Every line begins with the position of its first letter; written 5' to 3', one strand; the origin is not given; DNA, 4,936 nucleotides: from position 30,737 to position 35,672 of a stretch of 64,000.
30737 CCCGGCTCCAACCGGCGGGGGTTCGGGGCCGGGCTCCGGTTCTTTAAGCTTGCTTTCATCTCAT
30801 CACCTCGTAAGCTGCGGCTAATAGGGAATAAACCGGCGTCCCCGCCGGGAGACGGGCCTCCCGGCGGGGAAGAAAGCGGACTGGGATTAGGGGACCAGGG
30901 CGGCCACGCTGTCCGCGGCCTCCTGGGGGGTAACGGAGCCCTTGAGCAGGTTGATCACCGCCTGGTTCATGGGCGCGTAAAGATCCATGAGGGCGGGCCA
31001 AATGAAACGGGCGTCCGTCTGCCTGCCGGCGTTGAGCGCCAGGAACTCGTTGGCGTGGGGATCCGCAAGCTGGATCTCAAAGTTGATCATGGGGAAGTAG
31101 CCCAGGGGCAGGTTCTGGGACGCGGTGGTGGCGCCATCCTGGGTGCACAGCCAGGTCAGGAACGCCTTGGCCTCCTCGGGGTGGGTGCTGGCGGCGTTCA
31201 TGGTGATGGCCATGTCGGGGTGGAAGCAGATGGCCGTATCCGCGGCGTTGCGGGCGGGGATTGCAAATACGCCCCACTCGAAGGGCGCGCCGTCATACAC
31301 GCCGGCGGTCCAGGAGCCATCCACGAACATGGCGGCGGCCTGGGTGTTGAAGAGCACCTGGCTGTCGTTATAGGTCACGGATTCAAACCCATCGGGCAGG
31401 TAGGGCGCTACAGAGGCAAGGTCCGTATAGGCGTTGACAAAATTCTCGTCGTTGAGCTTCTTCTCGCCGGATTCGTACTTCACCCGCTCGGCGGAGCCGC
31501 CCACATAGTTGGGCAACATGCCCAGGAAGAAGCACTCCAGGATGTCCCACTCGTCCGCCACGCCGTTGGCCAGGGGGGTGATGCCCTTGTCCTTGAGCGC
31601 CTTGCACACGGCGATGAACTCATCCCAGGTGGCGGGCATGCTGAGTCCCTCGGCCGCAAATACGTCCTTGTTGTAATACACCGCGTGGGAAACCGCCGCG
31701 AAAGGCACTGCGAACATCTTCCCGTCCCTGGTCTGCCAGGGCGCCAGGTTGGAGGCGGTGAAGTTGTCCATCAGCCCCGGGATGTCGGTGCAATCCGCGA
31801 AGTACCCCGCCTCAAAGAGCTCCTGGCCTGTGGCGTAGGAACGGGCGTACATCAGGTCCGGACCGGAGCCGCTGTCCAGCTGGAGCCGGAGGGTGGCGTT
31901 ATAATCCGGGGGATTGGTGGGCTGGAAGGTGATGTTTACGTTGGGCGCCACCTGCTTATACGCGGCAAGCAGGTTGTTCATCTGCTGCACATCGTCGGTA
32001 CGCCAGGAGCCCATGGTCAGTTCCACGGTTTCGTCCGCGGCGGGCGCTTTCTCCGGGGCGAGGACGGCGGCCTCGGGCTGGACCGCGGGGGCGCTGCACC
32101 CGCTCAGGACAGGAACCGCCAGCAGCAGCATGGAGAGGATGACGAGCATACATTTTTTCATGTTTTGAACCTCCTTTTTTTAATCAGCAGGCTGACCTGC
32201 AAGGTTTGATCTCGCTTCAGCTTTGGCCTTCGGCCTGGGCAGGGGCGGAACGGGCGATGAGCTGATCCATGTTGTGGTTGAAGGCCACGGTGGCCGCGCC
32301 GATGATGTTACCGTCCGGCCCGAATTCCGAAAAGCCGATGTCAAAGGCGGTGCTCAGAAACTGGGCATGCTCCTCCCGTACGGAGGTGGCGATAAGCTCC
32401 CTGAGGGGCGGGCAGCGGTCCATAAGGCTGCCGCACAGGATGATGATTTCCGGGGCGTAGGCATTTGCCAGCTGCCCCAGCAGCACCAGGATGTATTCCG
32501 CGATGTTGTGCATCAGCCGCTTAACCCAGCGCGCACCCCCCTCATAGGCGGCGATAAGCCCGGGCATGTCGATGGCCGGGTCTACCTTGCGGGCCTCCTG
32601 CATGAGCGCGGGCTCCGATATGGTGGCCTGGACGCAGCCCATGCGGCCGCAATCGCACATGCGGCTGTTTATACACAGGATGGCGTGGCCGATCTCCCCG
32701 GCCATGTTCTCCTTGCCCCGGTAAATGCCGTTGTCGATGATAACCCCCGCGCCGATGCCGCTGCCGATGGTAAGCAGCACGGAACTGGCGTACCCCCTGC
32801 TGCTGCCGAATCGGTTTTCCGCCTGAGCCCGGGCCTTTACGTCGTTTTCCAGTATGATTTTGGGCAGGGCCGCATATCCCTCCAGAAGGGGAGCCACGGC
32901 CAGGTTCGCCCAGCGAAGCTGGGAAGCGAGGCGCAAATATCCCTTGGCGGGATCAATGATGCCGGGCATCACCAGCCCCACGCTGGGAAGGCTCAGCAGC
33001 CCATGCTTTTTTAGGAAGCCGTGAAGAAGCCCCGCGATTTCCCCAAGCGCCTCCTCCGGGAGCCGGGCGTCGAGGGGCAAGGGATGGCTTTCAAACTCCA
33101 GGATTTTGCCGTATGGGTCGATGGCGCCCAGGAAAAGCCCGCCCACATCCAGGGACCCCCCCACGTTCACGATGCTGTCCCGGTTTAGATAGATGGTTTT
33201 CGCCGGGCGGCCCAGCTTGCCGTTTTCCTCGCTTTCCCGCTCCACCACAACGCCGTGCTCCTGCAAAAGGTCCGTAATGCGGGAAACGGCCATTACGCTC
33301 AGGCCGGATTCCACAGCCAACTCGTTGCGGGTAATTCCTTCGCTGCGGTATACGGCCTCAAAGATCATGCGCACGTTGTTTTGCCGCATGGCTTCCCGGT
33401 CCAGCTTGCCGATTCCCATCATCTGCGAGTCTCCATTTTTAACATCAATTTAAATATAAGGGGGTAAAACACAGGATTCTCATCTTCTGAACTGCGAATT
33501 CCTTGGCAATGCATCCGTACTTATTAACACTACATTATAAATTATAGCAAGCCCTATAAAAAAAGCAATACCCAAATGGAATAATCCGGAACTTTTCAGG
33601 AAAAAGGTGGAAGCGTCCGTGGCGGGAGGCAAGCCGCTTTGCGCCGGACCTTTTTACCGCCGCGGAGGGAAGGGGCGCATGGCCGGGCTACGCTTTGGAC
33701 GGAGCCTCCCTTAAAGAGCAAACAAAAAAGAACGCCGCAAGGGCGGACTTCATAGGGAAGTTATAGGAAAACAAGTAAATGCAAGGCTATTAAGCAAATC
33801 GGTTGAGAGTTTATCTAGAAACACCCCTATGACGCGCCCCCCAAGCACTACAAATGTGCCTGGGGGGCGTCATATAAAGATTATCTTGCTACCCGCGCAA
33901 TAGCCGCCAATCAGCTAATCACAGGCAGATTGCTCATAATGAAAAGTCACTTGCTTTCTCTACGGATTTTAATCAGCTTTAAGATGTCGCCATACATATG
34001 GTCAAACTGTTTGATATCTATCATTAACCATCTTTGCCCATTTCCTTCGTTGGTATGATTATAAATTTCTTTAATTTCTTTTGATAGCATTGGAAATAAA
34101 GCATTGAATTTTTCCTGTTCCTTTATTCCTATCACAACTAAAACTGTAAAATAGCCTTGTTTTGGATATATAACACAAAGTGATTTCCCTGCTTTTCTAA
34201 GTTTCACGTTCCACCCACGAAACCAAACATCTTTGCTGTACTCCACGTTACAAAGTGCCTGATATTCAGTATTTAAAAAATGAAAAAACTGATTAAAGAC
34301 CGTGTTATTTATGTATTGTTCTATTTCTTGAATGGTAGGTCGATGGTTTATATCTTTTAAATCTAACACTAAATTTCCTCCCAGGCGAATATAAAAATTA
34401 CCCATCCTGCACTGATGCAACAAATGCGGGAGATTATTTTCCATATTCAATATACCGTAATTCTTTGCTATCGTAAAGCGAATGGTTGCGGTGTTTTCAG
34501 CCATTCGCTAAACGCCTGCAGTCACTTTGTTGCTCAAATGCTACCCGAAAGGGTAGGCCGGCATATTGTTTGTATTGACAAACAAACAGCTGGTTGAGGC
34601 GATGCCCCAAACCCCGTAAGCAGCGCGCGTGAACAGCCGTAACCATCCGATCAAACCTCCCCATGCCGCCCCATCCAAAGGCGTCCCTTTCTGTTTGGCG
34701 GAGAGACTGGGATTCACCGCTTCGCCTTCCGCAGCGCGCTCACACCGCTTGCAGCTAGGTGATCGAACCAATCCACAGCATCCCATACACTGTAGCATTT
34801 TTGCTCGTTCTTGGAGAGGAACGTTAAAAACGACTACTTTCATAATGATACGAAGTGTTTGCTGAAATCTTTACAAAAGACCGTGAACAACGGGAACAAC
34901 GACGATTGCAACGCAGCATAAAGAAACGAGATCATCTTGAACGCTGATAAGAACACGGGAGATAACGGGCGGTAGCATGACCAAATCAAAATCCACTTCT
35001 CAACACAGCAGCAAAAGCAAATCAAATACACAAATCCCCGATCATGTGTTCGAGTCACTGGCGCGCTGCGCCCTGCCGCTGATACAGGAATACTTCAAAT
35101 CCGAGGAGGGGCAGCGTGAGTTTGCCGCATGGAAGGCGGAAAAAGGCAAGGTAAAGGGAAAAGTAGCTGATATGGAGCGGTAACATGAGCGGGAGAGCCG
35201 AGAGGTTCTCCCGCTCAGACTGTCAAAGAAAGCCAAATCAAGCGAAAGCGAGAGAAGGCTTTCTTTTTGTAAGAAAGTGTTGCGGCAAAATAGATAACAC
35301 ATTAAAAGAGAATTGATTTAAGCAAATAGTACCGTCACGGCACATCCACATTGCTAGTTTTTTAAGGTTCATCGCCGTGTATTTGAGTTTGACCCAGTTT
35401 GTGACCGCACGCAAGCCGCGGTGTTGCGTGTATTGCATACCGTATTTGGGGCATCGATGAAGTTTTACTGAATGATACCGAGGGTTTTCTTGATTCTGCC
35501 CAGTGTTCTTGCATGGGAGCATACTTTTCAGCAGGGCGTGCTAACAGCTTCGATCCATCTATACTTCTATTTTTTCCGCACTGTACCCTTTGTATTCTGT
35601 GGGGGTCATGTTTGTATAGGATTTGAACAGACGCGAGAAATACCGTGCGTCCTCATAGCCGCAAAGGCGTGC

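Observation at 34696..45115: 10.4-kb genomic island integrated at tRNA-Ser(CGA), delimited by a 20-nt direct repeat, integrase missing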

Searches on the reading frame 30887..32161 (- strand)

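Call 8: search_protein_families(library=pfam, proteins=[window:30887-32161:-], max_evalue=0.01)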
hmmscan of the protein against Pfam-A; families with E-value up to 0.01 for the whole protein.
window:30887-32161:- (424 aa): 2 families
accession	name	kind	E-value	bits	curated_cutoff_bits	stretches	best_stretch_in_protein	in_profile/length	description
PF01547.30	SBP_bac_1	-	1.7e-35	123.9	26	1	56-343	6-305/307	Bacterial extracellular solute-binding protein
PF13416.11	SBP_bac_8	-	1e-30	107.9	27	1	64-358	2-261/279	Bacterial extracellular solute-binding protein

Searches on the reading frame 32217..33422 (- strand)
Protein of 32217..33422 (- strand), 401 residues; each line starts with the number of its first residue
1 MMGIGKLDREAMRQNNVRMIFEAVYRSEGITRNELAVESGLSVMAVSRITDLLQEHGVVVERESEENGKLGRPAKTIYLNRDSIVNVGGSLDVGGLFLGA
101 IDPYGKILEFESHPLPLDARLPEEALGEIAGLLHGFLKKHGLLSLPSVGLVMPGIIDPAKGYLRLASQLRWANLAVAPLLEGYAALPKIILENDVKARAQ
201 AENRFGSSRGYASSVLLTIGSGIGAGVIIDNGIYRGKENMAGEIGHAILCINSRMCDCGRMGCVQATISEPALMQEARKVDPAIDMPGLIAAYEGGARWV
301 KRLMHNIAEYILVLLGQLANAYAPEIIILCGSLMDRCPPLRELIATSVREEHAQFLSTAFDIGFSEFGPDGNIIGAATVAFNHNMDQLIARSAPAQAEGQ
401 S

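Call 8: search_protein_families(library=pfam, proteins=[window:32217-33422:-], max_evalue=0.01)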
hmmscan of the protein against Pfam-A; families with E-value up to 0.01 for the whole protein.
window:32217-33422:- (401 aa): 5 families
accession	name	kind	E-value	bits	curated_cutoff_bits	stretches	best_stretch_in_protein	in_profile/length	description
PF00480.26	ROK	-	1.9e-41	143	22.9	1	99-380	14-291/294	ROK family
PF12802.13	MarR_2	-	1.3e-05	25.7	27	1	20-68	10-59/61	MarR family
PF13412.12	HTH_24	-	0.00022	21.2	21.9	1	18-59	6-47/48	Winged helix-turn-helix DNA-binding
PF22194.2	F-93_WHD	-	0.0016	18.9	28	1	21-70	3-56/62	F-93, winged-helix domain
PF01047.28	MarR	-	0.0043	17.3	24.6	1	24-69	12-57/59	MarR family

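Call 18: find_encoding_contigs(protein=window:32217-33422:-, flank=10000, max_places=10)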
Protein window:32217-33422:- (401 aa): no gene with exactly this product is on record in the collection.

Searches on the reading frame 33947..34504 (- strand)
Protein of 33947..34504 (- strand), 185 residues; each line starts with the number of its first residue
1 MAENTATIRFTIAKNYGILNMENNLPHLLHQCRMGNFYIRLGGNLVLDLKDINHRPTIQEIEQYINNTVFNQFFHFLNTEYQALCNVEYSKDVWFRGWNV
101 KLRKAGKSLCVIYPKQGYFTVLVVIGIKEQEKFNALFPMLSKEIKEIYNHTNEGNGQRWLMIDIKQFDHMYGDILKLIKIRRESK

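Call 7: search_protein_families(library=pfam, proteins=[window:33947-34504:-], max_evalue=0.01)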
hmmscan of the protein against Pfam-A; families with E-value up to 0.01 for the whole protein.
window:33947-34504:- (185 aa): 1 family
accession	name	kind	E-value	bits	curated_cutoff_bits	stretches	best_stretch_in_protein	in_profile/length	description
PF12663.12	DUF3788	-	3e-30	105.2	25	1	54-182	2-128/128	Protein of unknown function (DUF3788)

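Call 74: search_protein_families(library=ncbifam, proteins=[window:33947-34504:-], max_evalue=0.01)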
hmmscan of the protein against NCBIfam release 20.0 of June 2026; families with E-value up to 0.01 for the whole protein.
window:33947-34504:- (185 aa): 0 families

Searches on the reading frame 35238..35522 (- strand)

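Call 8: search_protein_families(library=pfam, proteins=[window:35238-35522:-], max_evalue=0.01)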
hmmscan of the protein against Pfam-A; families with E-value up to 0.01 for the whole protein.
window:35238-35522:- (94 aa): 1 family
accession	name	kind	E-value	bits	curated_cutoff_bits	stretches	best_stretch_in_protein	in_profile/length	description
PF13751.12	DDE_Tnp_1_6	-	0.0048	17.6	25.1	1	26-56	94-124/125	Transposase DDE domain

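Call 74: search_protein_families(library=ncbifam, proteins=[window:35238-35522:-], max_evalue=0.01)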
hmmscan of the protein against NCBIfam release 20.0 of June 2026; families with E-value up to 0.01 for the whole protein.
window:35238-35522:- (94 aa): 1 family
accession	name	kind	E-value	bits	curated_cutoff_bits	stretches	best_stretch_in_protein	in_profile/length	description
NF033551.1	transpos_IS1182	equivalog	0.00064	18.7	270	1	27-59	456-488/488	IS1182 family transposase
